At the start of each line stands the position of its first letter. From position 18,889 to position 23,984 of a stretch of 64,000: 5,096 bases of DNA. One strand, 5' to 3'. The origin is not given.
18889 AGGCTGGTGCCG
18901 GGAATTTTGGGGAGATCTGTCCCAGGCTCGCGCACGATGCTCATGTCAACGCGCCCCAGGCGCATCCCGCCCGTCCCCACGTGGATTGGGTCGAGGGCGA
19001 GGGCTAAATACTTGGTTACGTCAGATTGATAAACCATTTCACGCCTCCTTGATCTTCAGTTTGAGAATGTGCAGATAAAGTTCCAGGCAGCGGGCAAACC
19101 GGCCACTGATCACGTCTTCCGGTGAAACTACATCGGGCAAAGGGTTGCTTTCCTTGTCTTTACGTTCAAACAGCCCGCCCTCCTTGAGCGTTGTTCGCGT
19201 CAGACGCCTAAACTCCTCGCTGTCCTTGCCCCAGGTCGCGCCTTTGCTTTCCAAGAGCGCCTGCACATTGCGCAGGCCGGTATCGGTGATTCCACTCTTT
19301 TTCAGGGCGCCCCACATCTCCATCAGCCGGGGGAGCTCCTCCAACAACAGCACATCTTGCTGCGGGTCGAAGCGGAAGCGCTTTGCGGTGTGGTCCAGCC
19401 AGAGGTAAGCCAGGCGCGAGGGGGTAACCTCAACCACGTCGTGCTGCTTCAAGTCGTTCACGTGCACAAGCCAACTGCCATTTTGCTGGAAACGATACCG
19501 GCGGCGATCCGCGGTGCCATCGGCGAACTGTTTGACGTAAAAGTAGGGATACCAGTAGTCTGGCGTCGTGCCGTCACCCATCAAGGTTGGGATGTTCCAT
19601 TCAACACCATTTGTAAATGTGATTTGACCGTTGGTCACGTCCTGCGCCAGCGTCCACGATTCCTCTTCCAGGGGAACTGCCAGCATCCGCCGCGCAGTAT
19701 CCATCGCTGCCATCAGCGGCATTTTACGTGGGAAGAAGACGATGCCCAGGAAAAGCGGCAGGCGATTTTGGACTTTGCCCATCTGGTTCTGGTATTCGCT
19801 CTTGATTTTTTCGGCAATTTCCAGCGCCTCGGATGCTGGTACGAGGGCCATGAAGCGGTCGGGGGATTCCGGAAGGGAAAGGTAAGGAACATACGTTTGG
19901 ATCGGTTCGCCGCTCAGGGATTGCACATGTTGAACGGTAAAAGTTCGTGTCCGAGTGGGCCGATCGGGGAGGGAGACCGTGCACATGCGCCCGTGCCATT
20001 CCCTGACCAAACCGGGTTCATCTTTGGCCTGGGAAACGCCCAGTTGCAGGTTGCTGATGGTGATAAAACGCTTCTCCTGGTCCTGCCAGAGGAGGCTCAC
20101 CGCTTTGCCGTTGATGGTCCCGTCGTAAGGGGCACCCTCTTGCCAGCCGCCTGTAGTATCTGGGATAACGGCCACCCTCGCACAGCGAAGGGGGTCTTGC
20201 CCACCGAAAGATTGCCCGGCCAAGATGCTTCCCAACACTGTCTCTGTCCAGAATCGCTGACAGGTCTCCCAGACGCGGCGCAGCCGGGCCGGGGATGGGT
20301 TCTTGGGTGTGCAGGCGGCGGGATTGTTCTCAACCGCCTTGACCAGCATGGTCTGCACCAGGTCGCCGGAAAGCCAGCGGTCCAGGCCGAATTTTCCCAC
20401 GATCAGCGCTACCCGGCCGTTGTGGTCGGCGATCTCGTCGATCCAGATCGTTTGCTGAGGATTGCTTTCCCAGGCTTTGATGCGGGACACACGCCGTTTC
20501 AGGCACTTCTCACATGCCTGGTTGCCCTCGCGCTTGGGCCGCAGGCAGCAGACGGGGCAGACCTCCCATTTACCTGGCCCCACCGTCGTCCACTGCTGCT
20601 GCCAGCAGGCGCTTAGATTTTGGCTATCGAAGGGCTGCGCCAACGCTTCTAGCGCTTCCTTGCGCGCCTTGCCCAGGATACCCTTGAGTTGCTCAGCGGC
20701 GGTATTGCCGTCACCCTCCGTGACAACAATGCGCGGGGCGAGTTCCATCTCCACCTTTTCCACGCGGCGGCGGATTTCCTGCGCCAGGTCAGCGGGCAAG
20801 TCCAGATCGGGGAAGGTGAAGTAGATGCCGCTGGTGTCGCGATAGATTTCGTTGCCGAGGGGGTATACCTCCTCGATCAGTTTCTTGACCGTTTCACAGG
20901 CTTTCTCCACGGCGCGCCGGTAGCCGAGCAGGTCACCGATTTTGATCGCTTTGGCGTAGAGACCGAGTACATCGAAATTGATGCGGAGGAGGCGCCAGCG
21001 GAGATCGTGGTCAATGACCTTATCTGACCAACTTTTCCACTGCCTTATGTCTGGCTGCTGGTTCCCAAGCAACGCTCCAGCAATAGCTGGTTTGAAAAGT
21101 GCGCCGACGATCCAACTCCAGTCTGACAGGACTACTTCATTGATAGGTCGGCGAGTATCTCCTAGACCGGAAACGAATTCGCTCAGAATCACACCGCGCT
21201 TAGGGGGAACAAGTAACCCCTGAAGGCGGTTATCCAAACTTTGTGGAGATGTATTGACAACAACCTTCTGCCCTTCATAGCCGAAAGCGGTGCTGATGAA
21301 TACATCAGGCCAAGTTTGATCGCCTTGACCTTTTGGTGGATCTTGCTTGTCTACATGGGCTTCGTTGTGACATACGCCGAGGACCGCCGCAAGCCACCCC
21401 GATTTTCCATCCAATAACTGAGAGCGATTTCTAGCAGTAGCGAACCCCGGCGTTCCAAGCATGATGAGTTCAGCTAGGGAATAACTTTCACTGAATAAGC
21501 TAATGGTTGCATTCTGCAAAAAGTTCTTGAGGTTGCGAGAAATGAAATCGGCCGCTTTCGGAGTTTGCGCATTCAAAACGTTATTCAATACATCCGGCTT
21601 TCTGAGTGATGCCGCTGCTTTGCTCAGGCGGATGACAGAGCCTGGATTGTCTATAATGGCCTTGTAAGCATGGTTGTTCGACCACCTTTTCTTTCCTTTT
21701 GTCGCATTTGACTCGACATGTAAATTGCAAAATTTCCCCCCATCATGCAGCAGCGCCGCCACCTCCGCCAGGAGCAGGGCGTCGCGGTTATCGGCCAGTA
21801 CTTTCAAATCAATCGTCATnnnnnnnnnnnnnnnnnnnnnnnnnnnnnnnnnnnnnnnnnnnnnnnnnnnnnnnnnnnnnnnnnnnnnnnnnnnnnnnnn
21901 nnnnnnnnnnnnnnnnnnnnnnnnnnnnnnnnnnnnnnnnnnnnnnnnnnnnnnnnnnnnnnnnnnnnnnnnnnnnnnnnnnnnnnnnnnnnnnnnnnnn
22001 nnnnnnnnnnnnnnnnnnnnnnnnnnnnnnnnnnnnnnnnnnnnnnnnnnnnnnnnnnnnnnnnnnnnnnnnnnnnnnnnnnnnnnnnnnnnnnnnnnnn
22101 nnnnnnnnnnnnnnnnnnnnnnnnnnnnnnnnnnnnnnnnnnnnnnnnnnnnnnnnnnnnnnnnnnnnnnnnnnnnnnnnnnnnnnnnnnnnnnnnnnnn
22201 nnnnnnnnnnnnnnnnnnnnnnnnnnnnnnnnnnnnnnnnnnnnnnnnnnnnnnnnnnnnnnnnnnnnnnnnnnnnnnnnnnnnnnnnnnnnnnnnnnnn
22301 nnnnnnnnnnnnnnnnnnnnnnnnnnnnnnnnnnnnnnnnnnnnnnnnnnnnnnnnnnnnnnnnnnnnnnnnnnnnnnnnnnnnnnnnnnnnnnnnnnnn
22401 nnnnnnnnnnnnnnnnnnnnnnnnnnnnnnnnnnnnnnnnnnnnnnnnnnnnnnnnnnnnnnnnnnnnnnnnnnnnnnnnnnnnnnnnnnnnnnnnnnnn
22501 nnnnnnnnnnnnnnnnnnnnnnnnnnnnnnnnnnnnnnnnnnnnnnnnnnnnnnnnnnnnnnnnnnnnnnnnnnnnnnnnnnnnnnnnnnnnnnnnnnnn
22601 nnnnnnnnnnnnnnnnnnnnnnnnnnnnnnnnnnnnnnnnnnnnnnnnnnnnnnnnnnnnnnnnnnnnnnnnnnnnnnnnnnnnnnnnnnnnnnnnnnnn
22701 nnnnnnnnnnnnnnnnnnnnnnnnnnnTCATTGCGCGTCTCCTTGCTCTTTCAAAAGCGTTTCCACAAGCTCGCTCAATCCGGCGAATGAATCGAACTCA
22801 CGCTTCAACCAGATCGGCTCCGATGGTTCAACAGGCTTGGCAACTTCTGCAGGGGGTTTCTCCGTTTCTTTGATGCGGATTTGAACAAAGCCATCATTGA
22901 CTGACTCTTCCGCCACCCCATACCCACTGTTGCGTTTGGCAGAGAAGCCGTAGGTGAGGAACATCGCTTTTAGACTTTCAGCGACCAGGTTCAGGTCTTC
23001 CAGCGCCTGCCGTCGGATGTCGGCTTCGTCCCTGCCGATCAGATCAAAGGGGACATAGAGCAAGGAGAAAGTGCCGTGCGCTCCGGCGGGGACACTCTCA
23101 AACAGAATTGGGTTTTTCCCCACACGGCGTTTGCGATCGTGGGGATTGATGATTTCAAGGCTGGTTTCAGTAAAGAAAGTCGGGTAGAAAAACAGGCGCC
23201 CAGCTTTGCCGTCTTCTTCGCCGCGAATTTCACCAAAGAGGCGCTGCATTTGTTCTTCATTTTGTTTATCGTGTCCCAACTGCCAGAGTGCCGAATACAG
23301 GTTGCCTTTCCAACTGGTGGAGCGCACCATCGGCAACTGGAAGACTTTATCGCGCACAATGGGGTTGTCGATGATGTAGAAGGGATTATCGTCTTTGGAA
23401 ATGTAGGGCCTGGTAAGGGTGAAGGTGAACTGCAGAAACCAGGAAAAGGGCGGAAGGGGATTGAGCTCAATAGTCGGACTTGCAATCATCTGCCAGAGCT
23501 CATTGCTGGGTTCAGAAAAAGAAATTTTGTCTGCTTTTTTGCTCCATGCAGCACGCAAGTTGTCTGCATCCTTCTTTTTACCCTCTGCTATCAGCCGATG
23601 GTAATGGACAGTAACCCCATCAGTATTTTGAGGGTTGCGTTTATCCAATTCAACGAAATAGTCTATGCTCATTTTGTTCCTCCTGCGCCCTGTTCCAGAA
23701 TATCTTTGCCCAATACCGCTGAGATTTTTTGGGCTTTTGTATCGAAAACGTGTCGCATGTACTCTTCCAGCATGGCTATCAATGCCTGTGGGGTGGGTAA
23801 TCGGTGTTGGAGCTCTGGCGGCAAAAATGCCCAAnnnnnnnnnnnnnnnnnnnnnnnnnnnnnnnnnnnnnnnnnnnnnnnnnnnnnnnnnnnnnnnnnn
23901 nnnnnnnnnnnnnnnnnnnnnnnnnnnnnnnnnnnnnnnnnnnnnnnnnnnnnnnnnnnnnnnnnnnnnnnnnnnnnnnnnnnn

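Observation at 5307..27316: Composite CRISPR-Cas locus: a complete III-C-ordered effector module nested between cas3 and a type I cas8-cas7-cas5 set, served by one cas6, one adaptation module and one array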

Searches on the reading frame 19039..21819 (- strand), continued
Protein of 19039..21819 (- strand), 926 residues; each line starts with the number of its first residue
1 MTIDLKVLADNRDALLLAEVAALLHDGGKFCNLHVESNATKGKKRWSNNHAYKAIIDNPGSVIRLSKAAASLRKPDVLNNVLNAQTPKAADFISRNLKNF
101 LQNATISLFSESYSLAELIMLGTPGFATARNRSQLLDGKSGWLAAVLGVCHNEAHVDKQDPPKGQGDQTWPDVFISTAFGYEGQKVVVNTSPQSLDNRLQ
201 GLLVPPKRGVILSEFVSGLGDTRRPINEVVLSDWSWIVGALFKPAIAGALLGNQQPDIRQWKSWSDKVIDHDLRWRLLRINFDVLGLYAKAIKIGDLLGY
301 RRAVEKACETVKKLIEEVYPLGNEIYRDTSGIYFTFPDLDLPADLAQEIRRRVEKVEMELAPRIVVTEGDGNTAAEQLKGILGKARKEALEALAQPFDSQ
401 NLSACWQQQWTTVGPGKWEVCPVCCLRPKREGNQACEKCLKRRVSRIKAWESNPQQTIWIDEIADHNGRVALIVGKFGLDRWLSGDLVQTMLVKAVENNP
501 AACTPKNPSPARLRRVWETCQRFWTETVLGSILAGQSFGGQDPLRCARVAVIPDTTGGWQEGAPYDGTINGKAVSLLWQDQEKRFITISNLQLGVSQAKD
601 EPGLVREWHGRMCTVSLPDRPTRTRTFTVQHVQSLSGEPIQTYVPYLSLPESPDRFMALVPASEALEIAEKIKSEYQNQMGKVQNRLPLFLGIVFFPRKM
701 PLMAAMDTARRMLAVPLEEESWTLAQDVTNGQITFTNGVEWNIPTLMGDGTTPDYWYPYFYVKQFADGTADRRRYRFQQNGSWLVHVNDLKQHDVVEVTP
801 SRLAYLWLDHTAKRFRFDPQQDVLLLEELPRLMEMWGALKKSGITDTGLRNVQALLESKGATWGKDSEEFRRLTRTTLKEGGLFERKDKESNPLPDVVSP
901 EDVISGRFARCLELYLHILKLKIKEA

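Call 40: search_protein_families(library=padloc, proteins=[L029:28-1482:+, L029:1328-2497:+, L029:2508-3248:+, L029:3182-5353:+, L033:131-1453:+, L033:1318-2412:+, L033:2782-5898:+, L033:14707-17310:+, L003:3137-5038:+, L003:32-2320:+], max_evalue=0.00001)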
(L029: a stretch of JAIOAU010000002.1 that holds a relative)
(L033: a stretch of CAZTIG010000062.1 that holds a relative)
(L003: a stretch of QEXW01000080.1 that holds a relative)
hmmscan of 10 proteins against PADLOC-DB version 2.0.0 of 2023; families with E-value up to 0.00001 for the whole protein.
L029:28-1482:+ (484 aa): 5 families
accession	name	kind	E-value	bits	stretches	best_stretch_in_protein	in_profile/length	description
PDLC00921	Cas10d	-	1.6e-17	61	2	159-457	659-943/946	CRISPR type I-D/CYANO-associated protein Csc3/Cas10d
PDLC01325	Cas10_Id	-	1.9e-14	51.1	1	11-457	432-791/795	CAS-I-D; effector_LS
PDLC02023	Cas10_Id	-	1.2e-11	41.4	1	336-470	845-963/964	-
PDLC02019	Cas10_Id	-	2.9e-08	30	0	158-238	742-825/1048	-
PDLC02020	Cas10_Id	-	5.5e-08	29.3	0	12-78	559-623/964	-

L029:1328-2497:+ (389 aa): 4 families
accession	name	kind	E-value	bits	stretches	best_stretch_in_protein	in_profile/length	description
PDLC02046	Cas7d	-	4.9e-86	286.6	1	62-387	4-303/305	-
PDLC00998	Cas7d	-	1.1e-60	203.6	1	76-363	1-280/282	CRISPR type I-D/CYANO-associated protein Csc2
PDLC01322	Cas7d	-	7.4e-50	167.8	1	76-342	1-231/248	CAS-I-D; effector_G7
PDLC02048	Cas7d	-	3e-34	116.7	1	66-387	14-312/315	-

L029:2508-3248:+ (246 aa): 5 families
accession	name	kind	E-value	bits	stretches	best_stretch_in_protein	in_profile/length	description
PDLC02038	Cas5d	-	4.8e-40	135.4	1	2-233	2-205/207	-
PDLC00997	Cas5d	-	1.3e-31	107.8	1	8-233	1-225/225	CRISPR type I-D/CYANO-associated protein Csc1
PDLC02037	Cas5d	-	1.6e-30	104.5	1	1-235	1-228/230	-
PDLC01324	Cas5d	-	1.9e-29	100.8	1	8-233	1-190/190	CAS-I-D; effector_G5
PDLC02040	Cas5d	-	3.4e-26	90.8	1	1-236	1-222/225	-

L029:3182-5353:+ (723 aa): 16 families
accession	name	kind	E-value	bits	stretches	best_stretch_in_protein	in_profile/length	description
PDLC02028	Cas3d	-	9e-77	257.2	1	61-722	46-684/685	-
PDLC00937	Cas3d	-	1.3e-56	190.4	1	59-393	5-356/357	"CRISPR-associated helicase Cas3, subtype CYANO"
PDLC01323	Cas3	-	5.4e-55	185.2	1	64-393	8-293/294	CAS-I-D; effector_G3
PDLC02031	Cas3d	-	1.2e-44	150.9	1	55-706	28-669/687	-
PDLC02029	Cas3d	-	1.6e-27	94.1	1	24-501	4-494/758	-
PDLC02030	Cas3d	-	3.9e-20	69.9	1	58-398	31-353/620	-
PDLC01146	Cas3d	-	2e-17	60.8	1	57-396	30-353/625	Cas3d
PDLC01710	Cas3a1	-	2.1e-12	44.3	0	307-483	448-570/745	Cas3_1_CAS-I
PDLC00938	Cas3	-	1.3e-10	39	1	70-400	1-323/358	CRISPR-associated helicase Cas3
PDLC01252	Cas3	-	1.9e-10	38.7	1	71-399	2-291/324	CAS-I; effector_G3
PDLC01769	Cas3g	-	2e-09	34.6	0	307-396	274-369/836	-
PDLC01761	Cas3b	-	1.5e-08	31.8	0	193-402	356-541/705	-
PDLC01106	Cas3d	-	2.6e-08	30.9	0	71-115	37-84/608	Cas3d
PDLC01533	Cas3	-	2.6e-08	30.7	0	349-411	547-601/897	CAS-I; effector_G3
PDLC01767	Cas3e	-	2.7e-08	30.8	1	193-483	329-604/680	-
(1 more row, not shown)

L033:131-1453:+ (440 aa): 2 families
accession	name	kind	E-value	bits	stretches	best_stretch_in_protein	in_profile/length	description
PDLC01652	WYL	-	6.8e-24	83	1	250-430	12-162/162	"CAS-I,CAS-II,CAS-III,CAS-IV,CAS-V,CAS-VI; associated_signaling"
PDLC01457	WYL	-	3.4e-06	24.8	1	256-416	125-227/229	"CAS-I,CAS-II,CAS-III,CAS-IV,CAS-V,CAS-VI; associated_signaling"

L033:1318-2412:+ (364 aa): 12 families
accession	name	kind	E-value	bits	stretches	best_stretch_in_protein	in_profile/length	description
PDLC02044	Cas6d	-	6e-39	132.1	1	84-357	5-257/260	-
PDLC02042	Cas6d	-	1.5e-36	124.6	1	86-357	3-270/271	-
PDLC01466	Cas6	-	3.1e-27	93.7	1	133-358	36-220/223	"CAS-I,CAS-II,CAS-III,CAS-IV,CAS-V,CAS-VI; crRNAmaturation"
PDLC01650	Cas6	-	3.4e-22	77.4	1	231-353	1-102/102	"CAS-I,CAS-II,CAS-III,CAS-IV,CAS-V,CAS-VI; crRNAmaturation"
PDLC01200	Cas6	-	2.8e-19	67.4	1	88-356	4-268/273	"CAS-I,CAS-III-B; crRNAmaturation"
PDLC01265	Cas6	-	4.2e-17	61.6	1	135-354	2-177/179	"CAS-I,CAS-II,CAS-III,CAS-IV,CAS-V,CAS-VI; crRNAmaturation"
PDLC00956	Cas6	-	1.2e-15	56.6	1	135-354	9-198/200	CRISPR-associated endoribonuclease Cas6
PDLC02043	Cas6d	-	6.5e-15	53.6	1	89-355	5-267/273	-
PDLC01781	Cas6_IIIa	-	3e-13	48.3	1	223-356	114-239/241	-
PDLC01717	typeIV_Cas6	-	3.8e-12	44.3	1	188-356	87-247/259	Cas6_6_IVD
PDLC01782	Cas6b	-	1.7e-08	32.8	1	89-205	4-113/235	-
PDLC01780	Cas6_IIIa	-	9.9e-07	26.9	1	223-355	123-247/262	-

L033:2782-5898:+ (1038 aa): 7 families
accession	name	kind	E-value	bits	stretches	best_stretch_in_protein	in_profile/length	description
PDLC01325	Cas10_Id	-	2.8e-43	146.5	1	45-1006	3-791/795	CAS-I-D; effector_LS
PDLC00921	Cas10d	-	2.5e-42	143.1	2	46-251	4-210/946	CRISPR type I-D/CYANO-associated protein Csc3/Cas10d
PDLC02023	Cas10_Id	-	1.3e-40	137.2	2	8-619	24-613/964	-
PDLC02020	Cas10_Id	-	1.2e-18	64.6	1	204-252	236-283/964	-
PDLC02019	Cas10_Id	-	1.5e-15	54.2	1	156-324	212-384/1048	-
PDLC01588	Cas10_Id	-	2.4e-11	40.7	1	45-250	42-233/859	CAS-I-D; effector_LS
PDLC01192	Cas10d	-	1.4e-06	25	1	149-250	138-226/847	CAS-I-D; effector_LS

L033:14707-17310:+ (867 aa): 18 families
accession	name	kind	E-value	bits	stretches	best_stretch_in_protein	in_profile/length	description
PDLC02028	Cas3d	-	3.7e-69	232.1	1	200-847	46-671/685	-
PDLC00937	Cas3d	-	9.6e-55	184.2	1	198-532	5-356/357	"CRISPR-associated helicase Cas3, subtype CYANO"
PDLC01323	Cas3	-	5.5e-53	178.6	1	200-532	7-293/294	CAS-I-D; effector_G3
PDLC02031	Cas3d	-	7.9e-36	121.8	1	184-703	22-540/687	-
PDLC02029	Cas3d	-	4.9e-28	95.7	1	206-554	44-410/758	-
PDLC02030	Cas3d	-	2.8e-25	86.9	1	191-536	29-352/620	-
PDLC01146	Cas3d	-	9e-24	81.8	1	189-536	27-354/625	Cas3d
PDLC00938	Cas3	-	4.8e-18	63.5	1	209-540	1-324/358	CRISPR-associated helicase Cas3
PDLC01252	Cas3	-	2.6e-13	48.1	1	210-538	2-291/324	CAS-I; effector_G3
PDLC01769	Cas3g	-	8.6e-13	45.8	1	326-539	169-373/836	-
PDLC01533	Cas3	-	9.2e-12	42.1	1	487-576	546-626/897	CAS-I; effector_G3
PDLC01710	Cas3a1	-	1e-11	42.1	1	495-547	508-549/745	Cas3_1_CAS-I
PDLC01761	Cas3b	-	4.1e-11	40.3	1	332-538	356-538/705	-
PDLC01106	Cas3d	-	6.4e-08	29.6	0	210-253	37-83/608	Cas3d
PDLC01767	Cas3e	-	6.6e-07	26.2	1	443-611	423-597/680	-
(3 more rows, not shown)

L003:3137-5038:+ (633 aa): 4 families
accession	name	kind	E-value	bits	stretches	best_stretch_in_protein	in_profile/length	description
PDLC01647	Cas8c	-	1.1e-161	537.3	1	6-622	1-525/525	CAS-I-C; effector_LS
PDLC00970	Cas8c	-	6.1e-144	478.8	1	3-627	1-586/588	"CRISPR-associated protein Cas8c/Csd1, subtype I-C/DVULG"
PDLC01370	Cas8c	-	5.6e-141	468.9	1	3-622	1-536/537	CAS-I-C; effector_LS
PDLC01255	Cas8c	-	3.5e-132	439.9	1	1-627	1-526/527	CAS-I-C; effector_LS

L003:32-2320:+ (762 aa): 29 families (the best 25 are shown)
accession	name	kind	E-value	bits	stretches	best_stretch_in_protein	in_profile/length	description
PDLC01766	Cas3c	-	0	1153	1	2-762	310-1009/1009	-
PDLC01765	Cas3c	-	8.1e-224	743.1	1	16-749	9-599/612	-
PDLC01759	Cas3b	-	3.3e-114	381.1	1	23-753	6-706/711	-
PDLC02082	Cas3b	-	8.5e-100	333.2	1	37-749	12-724/734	-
PDLC01763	Cas3b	-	5.3e-78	261.5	2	223-691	222-673/762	-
PDLC01758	Cas3b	-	4.6e-61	205.2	1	57-686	68-716/797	-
PDLC01710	Cas3a1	-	1.8e-59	199.9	1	234-608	186-549/745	Cas3_1_CAS-I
PDLC01764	Cas3b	-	9.5e-46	154.8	1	241-579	261-613/844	-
PDLC01761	Cas3b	-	6.9e-41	138.7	1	260-752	226-697/705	-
PDLC01762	Cas3b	-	1.5e-37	127.5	1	262-697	237-657/692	-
PDLC01252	Cas3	-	2.1e-36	124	1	270-591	4-303/324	CAS-I; effector_G3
PDLC00938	Cas3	-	1e-35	121.7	1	270-589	4-335/358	CRISPR-associated helicase Cas3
PDLC01254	Cas3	-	1.7e-30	104.4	1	29-212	2-162/164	CAS-I; effector_G3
PDLC01757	Cas3b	-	1e-28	98.3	1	271-720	210-642/676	-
PDLC00940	Cas3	-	4.5e-28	96.6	1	36-208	1-177/178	CRISPR-associated endonuclease Cas3-HD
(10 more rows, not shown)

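Call 81: search_solved_structures(query=A1, max_evalue=0.01, show_alignments=2)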
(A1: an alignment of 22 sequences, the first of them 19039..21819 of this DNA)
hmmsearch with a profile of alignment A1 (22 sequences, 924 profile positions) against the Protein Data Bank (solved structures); distinct sequences matched with E-value up to 0.01: 5.
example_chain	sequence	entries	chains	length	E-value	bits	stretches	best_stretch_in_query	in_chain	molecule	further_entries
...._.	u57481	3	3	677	0.00055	21.1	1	638-711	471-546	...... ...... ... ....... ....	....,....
4doz_A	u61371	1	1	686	0.00057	21.1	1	638-711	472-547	Putative uncharacterized protein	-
3ung_C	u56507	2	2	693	0.00058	21.1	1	638-711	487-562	Cmr2dHD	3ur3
4h4k_C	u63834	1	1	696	0.00059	21.1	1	638-711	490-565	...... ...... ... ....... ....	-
4w8y_A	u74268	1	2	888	0.00098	20.3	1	638-711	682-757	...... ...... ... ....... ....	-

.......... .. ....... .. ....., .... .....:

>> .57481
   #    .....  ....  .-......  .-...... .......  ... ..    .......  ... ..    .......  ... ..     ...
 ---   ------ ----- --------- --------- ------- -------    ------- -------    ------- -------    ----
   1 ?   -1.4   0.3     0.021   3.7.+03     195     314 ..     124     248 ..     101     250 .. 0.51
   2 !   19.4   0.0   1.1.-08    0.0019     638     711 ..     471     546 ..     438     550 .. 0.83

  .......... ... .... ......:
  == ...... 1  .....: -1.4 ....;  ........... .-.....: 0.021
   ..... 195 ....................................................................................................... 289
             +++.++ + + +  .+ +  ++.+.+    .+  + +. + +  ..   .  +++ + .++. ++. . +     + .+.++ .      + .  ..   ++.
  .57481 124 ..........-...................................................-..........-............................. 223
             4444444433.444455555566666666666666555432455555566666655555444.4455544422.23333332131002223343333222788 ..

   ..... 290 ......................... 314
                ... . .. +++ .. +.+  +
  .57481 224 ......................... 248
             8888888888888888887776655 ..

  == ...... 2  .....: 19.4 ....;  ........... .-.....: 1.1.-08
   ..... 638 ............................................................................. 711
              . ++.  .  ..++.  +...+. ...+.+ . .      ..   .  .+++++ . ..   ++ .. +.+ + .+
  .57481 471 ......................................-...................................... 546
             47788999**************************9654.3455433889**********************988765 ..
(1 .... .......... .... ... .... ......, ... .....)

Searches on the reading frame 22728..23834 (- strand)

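Call 5: search_protein_families(library=padloc, proteins=[window:22728-23834:-], max_evalue=0.01)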
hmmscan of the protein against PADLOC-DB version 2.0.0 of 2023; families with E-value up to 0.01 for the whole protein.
window:22728-23834:- (368 aa): 18 families
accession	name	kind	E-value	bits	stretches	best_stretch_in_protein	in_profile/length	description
PDLC00988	Cmr6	-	5e-82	273.5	1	125-313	2-227/252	Cmr6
PDLC01535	Cmr6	-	4.5e-77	256.3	1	125-309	2-184/185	"CAS-III-B,CAS-III-C; effector_G7"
PDLC01452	Cmr6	-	1.1e-09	36.8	1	153-310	85-226/228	"CAS-III-B,CAS-III-C; effector_G7"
PDLC00981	Cmr4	-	1.9e-08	32.6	1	152-216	20-84/283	CRISPR type III-B/RAMP module RAMP protein Cmr4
PDLC01442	Csm3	-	2.7e-08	31.9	1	152-309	29-179/208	"CAS-III-A,CAS-III-D; effector_G7"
PDLC00982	Cmr4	-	4.3e-08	31.3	1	138-215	6-83/281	Cmr4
PDLC01295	Cmr4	-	5.2e-08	31.4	1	152-216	19-78/256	"CAS-III-B,CAS-III-C; effector_G7"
PDLC01297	Csm3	-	7.4e-08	30.5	1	155-260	29-147/198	"CAS-III-A,CAS-III-D; effector_G7"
PDLC01015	Csm3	-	1.3e-07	30.9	1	146-306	7-177/178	Csm3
PDLC01274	Cmr6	-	1.3e-07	29.9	1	154-307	46-186/188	"CAS-III-B,CAS-III-C; effector_G7"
PDLC01017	Csm3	-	5.2e-07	27.6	1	154-224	34-124/257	Csm3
PDLC01339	Csm3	-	9.8e-07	27.9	1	157-306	10-163/163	"CAS-III-A,CAS-III-D; effector_G7"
PDLC01016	Csm3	-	1.9e-06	26.4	1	137-306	2-186/189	Csm3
PDLC02111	Cas7_IIId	-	5.4e-06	23.5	1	134-307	12-172/417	-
PDLC01441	Cmr4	-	7e-06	24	1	153-214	22-74/245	"CAS-III-B,CAS-III-C; effector_G7"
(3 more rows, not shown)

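Call 7: search_protein_families(library=ncbifam, proteins=[window:22728-23834:-], max_evalue=0.001)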
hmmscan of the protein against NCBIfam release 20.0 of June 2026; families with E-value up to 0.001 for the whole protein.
window:22728-23834:- (368 aa): 2 families
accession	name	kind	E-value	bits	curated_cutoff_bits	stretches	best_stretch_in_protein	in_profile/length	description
TIGR02580.1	cas_RAMP_Cmr4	equivalog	7.1e-08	32.6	87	1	152-216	20-84/283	type III-B CRISPR module RAMP protein Cmr4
TIGR02582.1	cas7_TM1809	equivalog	0.00012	22.2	90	1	155-230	30-119/203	type III-A CRISPR-associated RAMP protein Csm3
